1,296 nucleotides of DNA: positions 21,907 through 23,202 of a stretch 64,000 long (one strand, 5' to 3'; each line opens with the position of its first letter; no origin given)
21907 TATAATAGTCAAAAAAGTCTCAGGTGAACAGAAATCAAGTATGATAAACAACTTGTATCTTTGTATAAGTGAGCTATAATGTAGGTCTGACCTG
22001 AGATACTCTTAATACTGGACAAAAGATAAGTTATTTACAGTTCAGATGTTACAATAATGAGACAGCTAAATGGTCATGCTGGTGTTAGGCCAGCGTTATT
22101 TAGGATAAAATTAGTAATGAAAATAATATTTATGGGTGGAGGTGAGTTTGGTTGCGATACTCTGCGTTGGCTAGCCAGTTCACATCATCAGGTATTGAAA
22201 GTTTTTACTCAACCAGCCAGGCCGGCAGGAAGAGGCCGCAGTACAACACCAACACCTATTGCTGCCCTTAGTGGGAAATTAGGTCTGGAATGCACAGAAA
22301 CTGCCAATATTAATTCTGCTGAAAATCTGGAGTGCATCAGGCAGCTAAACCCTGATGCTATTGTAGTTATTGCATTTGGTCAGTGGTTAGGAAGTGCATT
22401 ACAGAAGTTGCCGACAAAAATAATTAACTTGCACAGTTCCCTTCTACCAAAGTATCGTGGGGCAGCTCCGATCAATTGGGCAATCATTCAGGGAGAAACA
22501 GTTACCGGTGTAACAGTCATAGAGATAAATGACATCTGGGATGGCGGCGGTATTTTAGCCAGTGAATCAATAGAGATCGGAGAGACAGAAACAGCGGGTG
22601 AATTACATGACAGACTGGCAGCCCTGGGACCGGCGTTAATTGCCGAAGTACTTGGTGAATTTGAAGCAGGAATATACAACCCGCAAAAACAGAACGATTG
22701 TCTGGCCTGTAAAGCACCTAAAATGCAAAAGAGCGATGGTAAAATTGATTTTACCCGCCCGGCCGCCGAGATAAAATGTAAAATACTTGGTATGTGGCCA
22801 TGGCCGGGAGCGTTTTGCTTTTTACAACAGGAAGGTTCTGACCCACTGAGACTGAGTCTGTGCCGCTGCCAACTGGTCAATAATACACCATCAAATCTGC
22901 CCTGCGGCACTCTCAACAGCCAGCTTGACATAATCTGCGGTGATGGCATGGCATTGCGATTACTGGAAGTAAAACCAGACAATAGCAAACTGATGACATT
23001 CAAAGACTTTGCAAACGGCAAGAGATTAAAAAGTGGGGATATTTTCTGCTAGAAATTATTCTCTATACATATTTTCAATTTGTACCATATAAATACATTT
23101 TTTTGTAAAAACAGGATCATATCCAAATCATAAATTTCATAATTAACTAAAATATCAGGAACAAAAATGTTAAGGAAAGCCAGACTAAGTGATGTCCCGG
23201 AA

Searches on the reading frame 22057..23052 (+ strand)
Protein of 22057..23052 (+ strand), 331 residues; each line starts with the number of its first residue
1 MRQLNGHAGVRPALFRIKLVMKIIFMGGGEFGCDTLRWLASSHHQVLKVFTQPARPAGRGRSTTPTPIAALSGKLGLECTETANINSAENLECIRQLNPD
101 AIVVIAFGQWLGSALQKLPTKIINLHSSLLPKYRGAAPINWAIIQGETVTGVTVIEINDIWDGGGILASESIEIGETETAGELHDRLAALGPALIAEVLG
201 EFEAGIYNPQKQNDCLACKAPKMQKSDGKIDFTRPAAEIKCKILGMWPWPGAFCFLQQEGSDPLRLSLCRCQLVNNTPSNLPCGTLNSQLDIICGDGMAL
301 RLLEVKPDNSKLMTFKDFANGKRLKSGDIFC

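Call 42: search_protein_families(library=pfam, proteins=[window:22057-23052:+], max_evalue=0.0001)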
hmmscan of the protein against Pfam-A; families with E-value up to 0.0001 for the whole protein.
window:22057-23052:+ (331 aa): 2 families
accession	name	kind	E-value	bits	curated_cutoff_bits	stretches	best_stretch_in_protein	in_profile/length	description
PF00551.24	Formyl_trans_N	-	4e-34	118.4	26.1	1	21-199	1-181/181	Formyl transferase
PF02911.23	Formyl_trans_C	-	3.2e-17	63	21.1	1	222-323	1-100/100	Formyl transferase, C-terminal domain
